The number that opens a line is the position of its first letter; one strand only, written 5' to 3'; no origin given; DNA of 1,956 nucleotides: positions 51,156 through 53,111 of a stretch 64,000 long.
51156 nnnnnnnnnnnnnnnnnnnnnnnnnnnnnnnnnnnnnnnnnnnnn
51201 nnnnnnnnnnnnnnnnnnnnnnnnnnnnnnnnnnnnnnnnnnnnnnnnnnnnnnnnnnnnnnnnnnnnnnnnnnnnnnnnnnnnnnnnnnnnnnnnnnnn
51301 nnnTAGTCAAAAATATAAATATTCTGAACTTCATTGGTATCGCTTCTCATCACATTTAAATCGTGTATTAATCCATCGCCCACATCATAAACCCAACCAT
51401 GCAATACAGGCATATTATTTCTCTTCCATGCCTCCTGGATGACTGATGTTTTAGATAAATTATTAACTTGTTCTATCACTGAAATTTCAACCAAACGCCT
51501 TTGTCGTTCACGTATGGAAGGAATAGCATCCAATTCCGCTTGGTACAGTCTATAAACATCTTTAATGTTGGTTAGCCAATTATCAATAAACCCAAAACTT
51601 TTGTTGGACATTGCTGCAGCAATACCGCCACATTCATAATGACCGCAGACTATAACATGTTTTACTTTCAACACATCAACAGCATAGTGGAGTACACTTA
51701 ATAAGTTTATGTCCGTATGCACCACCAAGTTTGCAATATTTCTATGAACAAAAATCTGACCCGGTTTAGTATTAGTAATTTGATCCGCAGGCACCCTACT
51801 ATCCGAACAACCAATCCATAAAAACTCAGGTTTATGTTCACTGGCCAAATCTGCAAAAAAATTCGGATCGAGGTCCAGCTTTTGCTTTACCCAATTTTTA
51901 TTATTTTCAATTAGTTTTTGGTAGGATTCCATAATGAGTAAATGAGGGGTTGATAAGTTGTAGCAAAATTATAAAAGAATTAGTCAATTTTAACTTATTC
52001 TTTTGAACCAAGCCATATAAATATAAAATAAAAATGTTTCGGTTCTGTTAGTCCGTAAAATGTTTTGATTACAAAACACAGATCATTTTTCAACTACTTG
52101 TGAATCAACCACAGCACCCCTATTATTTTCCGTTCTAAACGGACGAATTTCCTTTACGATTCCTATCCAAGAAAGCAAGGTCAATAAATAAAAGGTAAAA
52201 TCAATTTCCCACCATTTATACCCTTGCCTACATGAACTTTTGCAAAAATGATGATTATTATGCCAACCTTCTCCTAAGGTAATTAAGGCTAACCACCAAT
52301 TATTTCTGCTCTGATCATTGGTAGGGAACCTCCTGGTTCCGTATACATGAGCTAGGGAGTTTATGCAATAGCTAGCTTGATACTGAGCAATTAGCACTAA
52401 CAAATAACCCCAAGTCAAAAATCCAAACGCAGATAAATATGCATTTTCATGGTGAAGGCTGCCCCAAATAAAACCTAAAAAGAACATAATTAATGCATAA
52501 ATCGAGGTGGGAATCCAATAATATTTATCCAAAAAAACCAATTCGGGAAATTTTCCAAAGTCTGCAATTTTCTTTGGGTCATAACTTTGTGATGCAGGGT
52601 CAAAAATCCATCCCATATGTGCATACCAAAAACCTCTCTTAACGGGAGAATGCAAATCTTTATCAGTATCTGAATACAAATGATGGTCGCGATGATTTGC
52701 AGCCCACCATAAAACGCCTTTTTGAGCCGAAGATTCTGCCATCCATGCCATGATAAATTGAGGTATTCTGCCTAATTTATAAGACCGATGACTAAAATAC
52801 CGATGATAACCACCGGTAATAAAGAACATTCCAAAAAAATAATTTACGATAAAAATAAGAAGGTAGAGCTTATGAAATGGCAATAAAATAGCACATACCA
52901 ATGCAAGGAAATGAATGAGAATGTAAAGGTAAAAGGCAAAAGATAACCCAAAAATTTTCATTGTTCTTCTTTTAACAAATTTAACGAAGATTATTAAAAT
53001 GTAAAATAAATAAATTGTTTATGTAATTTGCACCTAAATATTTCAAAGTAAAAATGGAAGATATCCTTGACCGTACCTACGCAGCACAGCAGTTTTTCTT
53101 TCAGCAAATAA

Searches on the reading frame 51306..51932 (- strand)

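Call 72: search_protein_families(library=pfam, proteins=[window:51306-51932:-], max_evalue=0.0001)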
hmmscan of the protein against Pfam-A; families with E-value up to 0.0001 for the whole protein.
window:51306-51932:- (209 aa): 1 family
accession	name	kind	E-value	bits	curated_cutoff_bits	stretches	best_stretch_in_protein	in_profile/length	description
PF00484.24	Pro_CA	-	1e-53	182.2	25.7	1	38-188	2-155/156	Carbonic anhydrase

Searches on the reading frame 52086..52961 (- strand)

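Call 72: search_protein_families(library=pfam, proteins=[window:52086-52961:-], max_evalue=0.0001)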
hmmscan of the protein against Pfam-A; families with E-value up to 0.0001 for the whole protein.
window:52086-52961:- (292 aa): 1 family
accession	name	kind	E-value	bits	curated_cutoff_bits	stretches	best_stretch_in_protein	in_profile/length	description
PF00487.30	FA_desaturase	-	7.7e-17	62.3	29.7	1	35-252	5-230/253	Fatty acid desaturase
